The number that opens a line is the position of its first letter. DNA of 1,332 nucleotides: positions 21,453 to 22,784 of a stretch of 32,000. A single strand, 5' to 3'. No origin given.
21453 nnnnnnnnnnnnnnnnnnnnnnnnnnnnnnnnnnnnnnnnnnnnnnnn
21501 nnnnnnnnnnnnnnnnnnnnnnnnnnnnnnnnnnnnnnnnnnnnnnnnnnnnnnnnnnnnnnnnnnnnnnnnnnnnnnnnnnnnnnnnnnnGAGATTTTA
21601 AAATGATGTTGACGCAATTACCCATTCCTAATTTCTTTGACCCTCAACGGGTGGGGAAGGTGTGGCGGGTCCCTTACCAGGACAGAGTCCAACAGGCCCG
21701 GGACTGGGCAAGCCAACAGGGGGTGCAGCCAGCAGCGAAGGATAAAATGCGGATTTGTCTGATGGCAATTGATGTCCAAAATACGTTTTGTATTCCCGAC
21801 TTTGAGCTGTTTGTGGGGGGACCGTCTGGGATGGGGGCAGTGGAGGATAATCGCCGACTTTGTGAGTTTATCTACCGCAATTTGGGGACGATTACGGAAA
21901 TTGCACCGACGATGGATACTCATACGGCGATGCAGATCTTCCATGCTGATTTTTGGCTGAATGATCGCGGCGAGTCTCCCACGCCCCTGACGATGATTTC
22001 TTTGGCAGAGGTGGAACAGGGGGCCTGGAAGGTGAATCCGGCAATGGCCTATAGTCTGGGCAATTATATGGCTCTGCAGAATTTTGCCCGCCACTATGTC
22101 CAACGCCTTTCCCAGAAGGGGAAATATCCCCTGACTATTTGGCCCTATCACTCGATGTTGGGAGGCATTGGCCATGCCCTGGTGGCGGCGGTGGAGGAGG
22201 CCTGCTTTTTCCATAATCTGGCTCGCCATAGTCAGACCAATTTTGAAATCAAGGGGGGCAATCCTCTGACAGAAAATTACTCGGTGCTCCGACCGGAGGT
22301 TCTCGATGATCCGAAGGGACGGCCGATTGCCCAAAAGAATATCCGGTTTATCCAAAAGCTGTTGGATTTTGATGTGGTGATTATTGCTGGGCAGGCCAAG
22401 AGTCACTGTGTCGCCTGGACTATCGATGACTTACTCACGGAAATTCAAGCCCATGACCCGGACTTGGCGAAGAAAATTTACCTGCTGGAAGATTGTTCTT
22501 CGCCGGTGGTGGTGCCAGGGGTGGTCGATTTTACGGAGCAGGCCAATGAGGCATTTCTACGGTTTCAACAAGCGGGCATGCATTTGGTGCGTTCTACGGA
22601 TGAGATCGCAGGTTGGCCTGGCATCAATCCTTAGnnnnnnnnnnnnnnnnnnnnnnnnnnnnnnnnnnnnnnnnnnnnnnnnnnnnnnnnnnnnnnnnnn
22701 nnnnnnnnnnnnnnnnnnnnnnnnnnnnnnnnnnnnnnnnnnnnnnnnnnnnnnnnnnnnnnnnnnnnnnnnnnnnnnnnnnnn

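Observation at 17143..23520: Candidate undescribed system: NrtR-controlled TerY-P-like triad (PP2C + kinase + vWA) interleaved with ADP-ribosylglycohydrolase and nicotinamidase-like enzymes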

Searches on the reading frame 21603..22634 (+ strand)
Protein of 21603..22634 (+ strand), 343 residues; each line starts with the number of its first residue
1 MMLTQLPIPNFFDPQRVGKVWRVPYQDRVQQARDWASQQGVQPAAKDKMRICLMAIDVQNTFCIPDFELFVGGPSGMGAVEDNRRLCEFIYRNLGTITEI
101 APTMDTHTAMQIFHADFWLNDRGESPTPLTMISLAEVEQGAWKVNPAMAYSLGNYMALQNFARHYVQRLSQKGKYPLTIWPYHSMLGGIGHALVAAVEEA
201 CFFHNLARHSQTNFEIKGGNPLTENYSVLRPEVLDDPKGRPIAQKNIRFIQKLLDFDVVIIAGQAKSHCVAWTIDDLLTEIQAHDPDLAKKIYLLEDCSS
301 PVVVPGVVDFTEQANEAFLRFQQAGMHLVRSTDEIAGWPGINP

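Call 3: search_protein_families(library=pfam, proteins=[window:21603-22634:+], max_evalue=0.01)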
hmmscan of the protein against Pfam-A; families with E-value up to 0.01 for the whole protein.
window:21603-22634:+ (343 aa): 0 families

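Call 4: search_protein_families(library=padloc, proteins=[window:21603-22634:+], max_evalue=0.01)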
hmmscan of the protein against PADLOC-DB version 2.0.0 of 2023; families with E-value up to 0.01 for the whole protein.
window:21603-22634:+ (343 aa): 0 families

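Call 5: search_protein_families(library=ncbifam, proteins=[window:21603-22634:+], max_evalue=0.01)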
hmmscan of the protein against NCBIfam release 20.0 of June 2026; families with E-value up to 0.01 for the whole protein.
window:21603-22634:+ (343 aa): 0 families

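Call 6: search_solved_structures(query=window:21603-22634:+, max_evalue=10, show_alignments=2)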
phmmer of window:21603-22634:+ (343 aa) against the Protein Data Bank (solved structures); distinct sequences matched with E-value up to 10: 0.

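Call 10: find_homologous_proteins(query=window:21603-22634:+)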
Query window:21603-22634:+ (343 aa): 8000 proteins with E <= 0.001 among 8000 candidates; the best 120 are listed.
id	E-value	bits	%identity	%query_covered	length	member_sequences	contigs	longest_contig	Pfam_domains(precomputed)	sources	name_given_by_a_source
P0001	2.3e-225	765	94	100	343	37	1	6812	-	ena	-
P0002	2.5e-208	709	93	95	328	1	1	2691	-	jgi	-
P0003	5.1e-202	688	85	99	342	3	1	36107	-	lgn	-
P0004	7.6e-192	655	82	99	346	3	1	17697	-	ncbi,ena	-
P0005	3.8e-191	653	81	99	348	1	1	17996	-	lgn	-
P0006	2.5e-190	650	80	99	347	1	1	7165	-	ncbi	-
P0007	1.0e-189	648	81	99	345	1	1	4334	-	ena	-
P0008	1.5e-189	647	80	99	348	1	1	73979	-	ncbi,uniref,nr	ncbi:isochorismatase [Pantanalinema sp. GBBB05]|uniref:isochorismatase n=1 Tax=Pantanalinema sp. GBB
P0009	7.5e-189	645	82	99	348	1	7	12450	-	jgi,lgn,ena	jgi:nicotinamidase-related amidase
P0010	3.0e-188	643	80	99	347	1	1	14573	-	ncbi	-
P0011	4.2e-188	643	81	99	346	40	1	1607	-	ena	-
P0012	5.5e-188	642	80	99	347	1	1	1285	-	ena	-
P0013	7.6e-188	642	81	99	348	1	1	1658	-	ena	-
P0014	7.7e-188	642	80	99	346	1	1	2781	-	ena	-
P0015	2.4e-187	640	81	99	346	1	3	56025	-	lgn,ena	-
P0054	2.4e-182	624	78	99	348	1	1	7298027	-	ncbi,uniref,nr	ncbi:isochorismatase [Kovacikia minuta CCNUW1]|uniref:isochorismatase n=1 Tax=Kovacikia minuta TaxID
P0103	3.8e-176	603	75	99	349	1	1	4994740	-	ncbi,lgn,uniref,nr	ncbi:isochorismatase [Spirulina major]|uniref:isochorismatase n=1 Tax=Spirulina major TaxID=270636 R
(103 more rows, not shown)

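Call 11: find_encoding_contigs(protein=P0054, flank=8000, max_places=2)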
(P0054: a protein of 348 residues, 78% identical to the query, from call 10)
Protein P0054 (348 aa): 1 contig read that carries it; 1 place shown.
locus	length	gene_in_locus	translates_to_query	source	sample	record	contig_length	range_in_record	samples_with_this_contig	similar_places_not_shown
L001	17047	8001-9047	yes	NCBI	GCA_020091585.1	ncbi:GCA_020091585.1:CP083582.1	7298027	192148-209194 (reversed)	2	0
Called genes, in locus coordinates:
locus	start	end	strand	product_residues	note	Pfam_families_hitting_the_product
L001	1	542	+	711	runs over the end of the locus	PF00069:Pkinase, PF07714:PK_Tyr_Ser-Thr, PF03109:ABC1, PF05226:CHASE2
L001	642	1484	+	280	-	PF13672:PP2C_2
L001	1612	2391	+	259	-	PF03747:ADP_ribosyl_GH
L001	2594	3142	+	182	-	PF04664:OGFr_N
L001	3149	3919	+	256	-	PF03747:ADP_ribosyl_GH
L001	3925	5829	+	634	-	-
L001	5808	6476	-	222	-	-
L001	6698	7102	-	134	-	-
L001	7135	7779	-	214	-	PF05685:Uma2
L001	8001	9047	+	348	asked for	-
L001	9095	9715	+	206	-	PF05685:Uma2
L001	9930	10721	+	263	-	-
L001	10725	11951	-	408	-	PF04551:GcpE, PF26540:GcpE_C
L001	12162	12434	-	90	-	PF00076:RRM_1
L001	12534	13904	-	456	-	PF00512:HisKA, PF02518:HATPase_c, PF00072:Response_reg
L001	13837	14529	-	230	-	-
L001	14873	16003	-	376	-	PF13439:Glyco_transf_4, PF13579:Glyco_trans_4_4, PF00534:Glycos_transf_1, PF13692:Glyco_trans_1_4, PF13524:Glyco_trans_1_2, PF20706:GT4-conflict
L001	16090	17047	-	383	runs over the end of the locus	PF01370:Epimerase, PF16363:GDP_Man_Dehyd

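Call 12: find_encoding_contigs(protein=P0103, flank=8000, max_places=2)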
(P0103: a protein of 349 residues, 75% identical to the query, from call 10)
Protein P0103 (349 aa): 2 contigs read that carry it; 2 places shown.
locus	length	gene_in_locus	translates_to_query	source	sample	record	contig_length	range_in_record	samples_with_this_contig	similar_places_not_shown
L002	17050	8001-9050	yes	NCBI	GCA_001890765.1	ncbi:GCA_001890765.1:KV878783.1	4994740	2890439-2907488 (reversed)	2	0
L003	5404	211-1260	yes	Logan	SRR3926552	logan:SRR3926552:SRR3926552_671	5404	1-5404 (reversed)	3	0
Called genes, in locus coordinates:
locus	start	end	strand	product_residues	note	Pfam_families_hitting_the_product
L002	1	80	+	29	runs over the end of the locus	-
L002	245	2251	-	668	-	PF00672:HAMP, PF00989:PAS (weak), PF08448:PAS_4 (weak), PF00512:HisKA, PF02518:HATPase_c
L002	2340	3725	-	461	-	PF02844:GARS_N, PF01071:GARS_A, PF02843:GARS_C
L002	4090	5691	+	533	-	PF00133:tRNA-synt_1, PF01406:tRNA-synt_1e (weak), PF09334:tRNA-synt_1g, PF00133:tRNA-synt_1, PF08264:Anticodon_1 (weak), PF19303:Anticodon_3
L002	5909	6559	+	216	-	PF01936:NYN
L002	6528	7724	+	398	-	PF06835:LptC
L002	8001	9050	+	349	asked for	-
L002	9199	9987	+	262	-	-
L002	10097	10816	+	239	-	PF14622:Ribonucleas_3_3, PF00636:Ribonuclease_3, PF00035:dsrm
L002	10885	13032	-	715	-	PF02743:dCache_1, PF22673:MCP-like_PDC_1, PF17201:Cache_3-Cache_2 (faint), PF00672:HAMP, PF00211:Guanylate_cyc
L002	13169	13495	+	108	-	-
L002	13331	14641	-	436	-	PF00815:Histidinol_dh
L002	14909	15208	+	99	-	PF01649:Ribosomal_S20p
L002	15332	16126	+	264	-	PF01026:TatD_DNase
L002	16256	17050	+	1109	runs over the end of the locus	PF04563:RNA_pol_Rpb2_1, PF04561:RNA_pol_Rpb2_2, PF04565:RNA_pol_Rpb2_3, PF10385:RNA_pol_Rpb2_45, PF00562:RNA_pol_Rpb2_6, PF04560:RNA_pol_Rpb2_7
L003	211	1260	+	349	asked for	-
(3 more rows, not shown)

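Call 13: find_encoding_contigs(protein=P0001, flank=8000, max_places=2)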
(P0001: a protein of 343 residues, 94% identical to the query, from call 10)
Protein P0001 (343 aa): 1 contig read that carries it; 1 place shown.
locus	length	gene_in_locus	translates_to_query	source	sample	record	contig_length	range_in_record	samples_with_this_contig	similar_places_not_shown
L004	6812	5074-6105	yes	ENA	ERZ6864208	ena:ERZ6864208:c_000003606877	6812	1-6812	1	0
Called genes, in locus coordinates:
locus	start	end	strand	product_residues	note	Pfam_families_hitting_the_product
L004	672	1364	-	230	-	PF00293:NUDIX, PF19368:WHD_AraR, PF21906:WHD_NrtR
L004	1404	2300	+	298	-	PF13672:PP2C_2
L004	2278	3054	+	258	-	PF03747:ADP_ribosyl_GH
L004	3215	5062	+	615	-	-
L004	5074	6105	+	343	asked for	-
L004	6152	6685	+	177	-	PF13453:Zn_ribbon_TFIIB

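Call 20: find_related_loci(query=window:21603-22634:+, collection=genome_contigs, flank=10000)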
Query window:21603-22634:+ (343 aa) in genome_contigs; peptide patterns used: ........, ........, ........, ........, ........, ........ (x = any residue, [..] = any of these).
600 stretches matched a pattern (row limit reached: there are more); 576 encode a relative of the query (tblastn E <= 1e-3); the best 80 are kept; 80 distinct loci.
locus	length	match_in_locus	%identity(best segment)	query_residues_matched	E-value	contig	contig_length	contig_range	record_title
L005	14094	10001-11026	93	1-343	0e+0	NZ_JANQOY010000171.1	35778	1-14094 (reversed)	MAG: Acaryochloris sp. IP29b_bin.148 k99_3083598, whole genome shotgun sequence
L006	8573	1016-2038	86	1-341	0e+0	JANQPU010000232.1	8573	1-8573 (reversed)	MAG: Acaryochloris sp. IP29b_bin.176 k99_3798471, whole genome shotgun sequence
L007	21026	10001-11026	80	3-342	0e+0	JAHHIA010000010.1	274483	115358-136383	MAG: Scytolyngbya sp. HA4215-MV1 scaffold_24_c1, whole genome shotgun sequence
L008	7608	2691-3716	80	3-342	0e+0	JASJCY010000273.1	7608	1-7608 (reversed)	MAG: Nostocaceae cyanobacterium isolate MO_167.B47 MO_167.c_6861, whole genome shotgun sequence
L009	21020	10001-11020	79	5-342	0e+0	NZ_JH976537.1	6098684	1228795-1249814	Nodosilinea nodulosa PCC 7104 Lepto7104DRAFT_LPD.2, whole genome shotgun sequence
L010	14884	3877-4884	81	3-336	0e+0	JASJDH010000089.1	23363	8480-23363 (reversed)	MAG: Leptolyngbyaceae cyanobacterium MO_188.B28 MO_188.c_2543, whole genome shotgun sequence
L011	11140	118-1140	79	3-341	0e+0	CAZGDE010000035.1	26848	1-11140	MAG TPA_asm: uncultured bacterium isolate binchicken_co311_160 genome assembly, contig: NODE_3083_length_26848_cov_5.519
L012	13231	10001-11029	82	1-341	0e+0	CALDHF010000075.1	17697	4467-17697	MAG: uncultured Acaryochloris sp. isolate R2_Bin_METABAT__101_1 genome assembly, contig: c_000002244275, whole genome sh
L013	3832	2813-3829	80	4-340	0e+0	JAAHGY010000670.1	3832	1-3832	MAG: Cyanothece sp. SIO2G6 2G6_NODE_670, whole genome shotgun sequence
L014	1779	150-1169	79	4-341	0e+0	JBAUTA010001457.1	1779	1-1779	MAG: Kovacikia sp. isolate MFD02237_ilm_asm_bin5 k127_70180, whole genome shotgun sequence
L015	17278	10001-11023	79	4-342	0e+0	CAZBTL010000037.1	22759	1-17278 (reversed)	MAG TPA_asm: uncultured bacterium isolate binchicken_co107_279 genome assembly, contig: NODE_5647_length_22759_cov_30.66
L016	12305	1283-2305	80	4-342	0e+0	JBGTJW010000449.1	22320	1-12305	MAG: Stenomitos sp. isolate JTS-RE299 k141_11769904, whole genome shotgun sequence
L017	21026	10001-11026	78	3-342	0e+0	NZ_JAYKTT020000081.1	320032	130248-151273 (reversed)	Chlorogloeopsis sp. ULAP02 8, whole genome shotgun sequence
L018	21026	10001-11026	78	3-342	0e+0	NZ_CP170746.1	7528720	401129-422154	Chlorogloeopsis fritschii PCC 6912 chromosome, complete genome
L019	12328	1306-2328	76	3-341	0e+0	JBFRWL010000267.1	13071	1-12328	MAG: Prochloraceae cyanobacterium isolate 05_out_wi_poop_bin.33 05outWiPooB33_c_000001243221, whole genome shotgun seque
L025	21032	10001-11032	74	2-342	9e-179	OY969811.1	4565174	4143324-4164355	MAG: uncultured cyanobacterium isolate MFD02832.bin.c.1 genome assembly, chromosome: 1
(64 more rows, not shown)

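Call 23: search_protein_families(library=padloc, proteins=[window:21603-22634:+], max_evalue=10)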
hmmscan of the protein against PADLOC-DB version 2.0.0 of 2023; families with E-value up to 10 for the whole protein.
window:21603-22634:+ (343 aa): 0 families

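Call 34: search_solved_structures(query=A2, max_evalue=10, show_alignments=2)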
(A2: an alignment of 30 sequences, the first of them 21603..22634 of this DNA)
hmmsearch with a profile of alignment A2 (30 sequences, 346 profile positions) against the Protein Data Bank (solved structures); distinct sequences matched with E-value up to 10: 0.

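Call 52: predict_structure(alignment_id=A2)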
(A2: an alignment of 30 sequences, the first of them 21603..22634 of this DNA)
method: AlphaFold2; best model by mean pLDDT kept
length: 343 residues; sequences in the alignment: 30
mean_pLDDT: 74.1   pTM: 0.74
mean pLDDT of the five models: 74.1, 73.9, 72.5, 65.2, 63.0
residues with pLDDT >= 90: 81; 70-90: 137; 50-70: 77; < 50: 48
segments of 3 or more residues with pLDDT < 50: 67-69, 104-110, 184-194, 216-234
pLDDT, mean of each block of 10 residues (from residue 1): 75 79 77 92 90 78 51 59 88 92 53 78 85 89 84 74 72 64 44 64 90 54 43 54 58 87 64 75 88 87 67 83 93 89 75
secondary structure, 60 per line:
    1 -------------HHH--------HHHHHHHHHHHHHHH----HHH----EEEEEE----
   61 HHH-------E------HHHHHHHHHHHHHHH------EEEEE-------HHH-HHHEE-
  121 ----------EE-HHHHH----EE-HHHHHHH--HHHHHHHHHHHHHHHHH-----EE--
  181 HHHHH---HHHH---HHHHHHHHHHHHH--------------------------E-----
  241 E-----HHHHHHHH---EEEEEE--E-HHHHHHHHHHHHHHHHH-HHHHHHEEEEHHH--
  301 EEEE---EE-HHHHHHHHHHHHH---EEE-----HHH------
elements in order: H25-39 E51-56 H78-92 E99-103 H134-138 H146-152 H155-171 H181-185 H189-192 H196-208 H247-254 E258-263 H268-284 H286-291 E292-295 E301-304 H311-323 E327-329

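Call 55: fold_search(model_id=the predicted structure, library=pdb)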
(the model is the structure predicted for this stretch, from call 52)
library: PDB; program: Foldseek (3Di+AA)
matches with E <= 10: 319; with E <= 0.001: 1
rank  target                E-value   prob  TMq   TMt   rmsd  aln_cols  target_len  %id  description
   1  2wta                  3.2e-04  1.00  0.36  0.53   9.4       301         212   18  Acinetobacter baumanii nicotinamidase pyrazinamidease (released 2009-11-10)
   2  3c2q_B                4.2e-02  0.47  0.24  0.25  14.2       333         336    9  Crystal structure of conserved putative LOR/SDH protein from Methanococcus maripaludis S2 (released 2008-02-05)
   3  6dft_D                1.3e-01  0.14  0.22  0.23  14.8       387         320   10  Trypanosoma brucei deoxyhypusine synthase (released 2018-08-08)
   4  6dft_F                1.4e-01  0.15  0.22  0.23  13.9       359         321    9  Trypanosoma brucei deoxyhypusine synthase (released 2018-08-08)
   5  6dft_L                1.4e-01  0.11  0.19  0.20  17.5       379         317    8  Trypanosoma brucei deoxyhypusine synthase (released 2018-08-08)
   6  7fig_A                2.1e-01  0.09  0.20  0.19  21.1       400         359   12  luteinizing hormone/choriogonadotropin receptor(S277I)-chorionic gonadotropin-Gs complex (released 2021-09-29)
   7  8qzx_D                2.8e-01  0.08  0.20  0.21  17.9       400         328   10  CryoEM structure of DHS-eIF5A complex structure from Trichomonas vaginalis (released 2024-07-03)
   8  1dhs                  4.5e-01  0.07  0.20  0.20  17.6       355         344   10  CRYSTAL STRUCTURE OF THE NAD COMPLEX OF HUMAN DEOXYHYPUSINE SYNTHASE (released 1998-02-25)
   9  7cmc_C                4.7e-01  0.08  0.20  0.22  15.4       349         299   10  CRYSTAL STRUCTURE OF DEOXYHYPUSINE SYNTHASE FROM PYROCOCCUS HORIKOSHII (released 2020-09-02)
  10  1roz_B                5.0e-01  0.07  0.21  0.22  17.7       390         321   10  Deoxyhypusine synthase holoenzyme in its low ionic strength, high pH crystal form (released 2004-07-13)
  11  8a0g_A                5.0e-01  0.05  0.18  0.18  18.0       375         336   10  Human deoxyhypusine synthase with trapped transition state (released 2023-04-05)
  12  7cmc_D                5.6e-01  0.05  0.17  0.19  19.5       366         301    9  CRYSTAL STRUCTURE OF DEOXYHYPUSINE SYNTHASE FROM PYROCOCCUS HORIKOSHII (released 2020-09-02)
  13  8a0g_B                5.9e-01  0.08  0.23  0.23  14.6       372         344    9  Human deoxyhypusine synthase with trapped transition state (released 2023-04-05)
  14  7cmc_B                6.2e-01  0.07  0.20  0.22  15.2       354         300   10  CRYSTAL STRUCTURE OF DEOXYHYPUSINE SYNTHASE FROM PYROCOCCUS HORIKOSHII (released 2020-09-02)
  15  4wgf_A                7.4e-01  0.69  0.18  0.29   3.3        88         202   23  YcaC from Pseudomonas aeruginosa with hexane-2,5-diol and covalent acrylamide (released 2015-07-29)
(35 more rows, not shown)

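Call 56: search_protein_families(library=pfam, alignment_id=A2, max_evalue=10)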
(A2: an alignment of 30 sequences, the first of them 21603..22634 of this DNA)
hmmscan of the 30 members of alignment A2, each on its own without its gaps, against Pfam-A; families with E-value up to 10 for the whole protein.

A. member 1, window:21603-22634:+ (343 aa): 0 families

B. families by the number of members that match (of 30 scanned): 4 families
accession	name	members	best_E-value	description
PF02730.20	AFOR_N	3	0.042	Aldehyde ferredoxin oxidoreductase, N-terminal domain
PF05533.18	Peptidase_C42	1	0.16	Beet yellows virus-type papain-like endopeptidase C42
PF00857.26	Isochorismatase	1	0.19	Isochorismatase domain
PF18723.6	HMUDK_hel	1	0.26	5-hmdU DNA kinase, helical domain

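Call 81: search_dna_similar(query=window:21603-22634:+, collection=phages, mode=protein, max_rows=10)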
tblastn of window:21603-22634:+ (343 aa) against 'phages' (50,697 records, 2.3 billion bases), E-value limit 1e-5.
Records with a match: 4; places in all: 4; records where one place covers at least 80% of the query: 3.
Best place of each record, by identity: <60% 4.
By first word of the organism name: uncultured 3; Bacteriophage 1.
By host as written in the record: - 4.
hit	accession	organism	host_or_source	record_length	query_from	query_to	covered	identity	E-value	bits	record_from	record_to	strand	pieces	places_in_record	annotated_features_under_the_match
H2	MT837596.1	Bacteriophage sp.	human fecal samples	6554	36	335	87%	37.0%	4e-50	184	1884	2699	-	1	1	record has no annotation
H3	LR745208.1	uncultured phage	metagenomic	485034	48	320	80%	34.1%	8e-38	149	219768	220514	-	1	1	record has no annotation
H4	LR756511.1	uncultured phage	metagenomic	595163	50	333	83%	31.0%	2e-33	136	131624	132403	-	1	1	record has no annotation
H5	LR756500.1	uncultured phage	metagenomic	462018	50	333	83%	30.9%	2e-30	127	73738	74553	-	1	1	record has no annotation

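Call 83: get_annotated_region(hit=H2, flank=5000)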
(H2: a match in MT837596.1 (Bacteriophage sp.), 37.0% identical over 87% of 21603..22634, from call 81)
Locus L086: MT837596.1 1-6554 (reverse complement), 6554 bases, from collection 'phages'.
description: UNVERIFIED: Bacteriophage sp. clone scaffold_5226 genomic sequence.
organism: Bacteriophage sp. (NCBI taxid 38018)
taxonomy: Viruses
host: -; source: human fecal samples; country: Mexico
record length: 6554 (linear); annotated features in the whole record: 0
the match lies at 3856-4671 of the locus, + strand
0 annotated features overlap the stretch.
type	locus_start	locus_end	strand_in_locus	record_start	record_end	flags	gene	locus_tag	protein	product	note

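Call 87: get_annotated_region(hit=H3, flank=5000)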
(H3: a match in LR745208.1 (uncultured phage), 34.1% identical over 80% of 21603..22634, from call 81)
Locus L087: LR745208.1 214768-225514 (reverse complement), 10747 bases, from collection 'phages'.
description: uncultured phage genome assembly, chromosome: 1.
organism: uncultured phage (NCBI taxid 278008)
taxonomy: Viruses; environmental samples
host: -; source: metagenomic; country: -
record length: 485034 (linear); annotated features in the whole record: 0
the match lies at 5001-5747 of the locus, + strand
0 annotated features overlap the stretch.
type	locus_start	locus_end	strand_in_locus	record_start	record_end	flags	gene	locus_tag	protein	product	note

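Call 88: get_annotated_region(hit=H4, flank=5000)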
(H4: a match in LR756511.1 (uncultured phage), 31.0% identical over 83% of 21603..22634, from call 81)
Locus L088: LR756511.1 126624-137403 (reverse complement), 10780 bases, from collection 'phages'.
description: uncultured phage genome assembly, chromosome: 1.
organism: uncultured phage (NCBI taxid 278008)
taxonomy: Viruses; environmental samples
host: -; source: metagenomic; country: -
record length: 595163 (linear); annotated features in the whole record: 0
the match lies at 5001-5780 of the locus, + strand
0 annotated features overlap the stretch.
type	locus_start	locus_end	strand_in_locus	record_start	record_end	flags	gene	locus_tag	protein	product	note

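Call 92: search_protein_families(library=pfam, proteins=[L087:5004-5801:+, L087:3638-4399:+, L087:5827-6567:+, L087:6624-8402:+, L086:2255-3706:+, L086:3769-4677:+, L086:4690-5364:+, L086:5398-6084:+, L088:4992-5792:+, L088:6872-7519:+], max_evalue=0.01)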
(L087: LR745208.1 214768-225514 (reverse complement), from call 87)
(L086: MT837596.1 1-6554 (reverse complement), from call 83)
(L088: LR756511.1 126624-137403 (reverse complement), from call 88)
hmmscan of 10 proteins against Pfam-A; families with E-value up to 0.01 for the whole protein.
L087:5004-5801:+ (265 aa): 0 families

L087:3638-4399:+ (253 aa): 0 families

L087:5827-6567:+ (246 aa): 1 family
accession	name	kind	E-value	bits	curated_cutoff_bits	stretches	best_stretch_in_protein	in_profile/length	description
PF00092.34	VWA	-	0.0014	19.4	23.8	1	37-203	2-155/174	von Willebrand factor type A domain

L087:6624-8402:+ (592 aa): 0 families

L086:2255-3706:+ (483 aa): 4 families
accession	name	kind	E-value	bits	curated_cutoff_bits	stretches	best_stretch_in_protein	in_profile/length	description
PF11443.14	DUF2828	-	2.6e-42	145.6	29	2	183-281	288-398/405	Domain of unknown function (DUF2828)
PF25043.1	DUF7788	-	8.1e-39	133.6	27.1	1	287-463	1-189/221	Domain of unknown function (DUF7788)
PF13519.12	VWA_2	-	9.4e-07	29.9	27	1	289-391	2-106/107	von Willebrand factor type A domain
PF05762.20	VWA_CoxE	-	0.00052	19.9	26.4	1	286-391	57-159/222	VWA domain containing CoxE-like protein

L086:3769-4677:+ (302 aa): 1 family
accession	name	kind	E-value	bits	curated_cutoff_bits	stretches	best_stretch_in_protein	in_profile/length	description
PF00857.26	Isochorismatase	-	0.0057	17.2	27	0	178-273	64-152/175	Isochorismatase domain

L086:4690-5364:+ (224 aa): 0 families

L086:5398-6084:+ (228 aa): 1 family
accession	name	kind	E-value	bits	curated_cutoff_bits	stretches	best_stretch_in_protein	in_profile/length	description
PF13672.11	PP2C_2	-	1.2e-10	41.7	24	1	16-208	1-199/209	Protein phosphatase 2C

L088:4992-5792:+ (266 aa): 2 families
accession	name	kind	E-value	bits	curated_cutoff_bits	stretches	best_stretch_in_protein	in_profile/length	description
PF00857.26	Isochorismatase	-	0.0038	17.7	27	0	7-57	3-52/175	Isochorismatase domain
PF14283.11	CD1107-like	-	0.0039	17.5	26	1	154-214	27-79/158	Mobile element protein CD1107-like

L088:6872-7519:+ (215 aa): 0 families
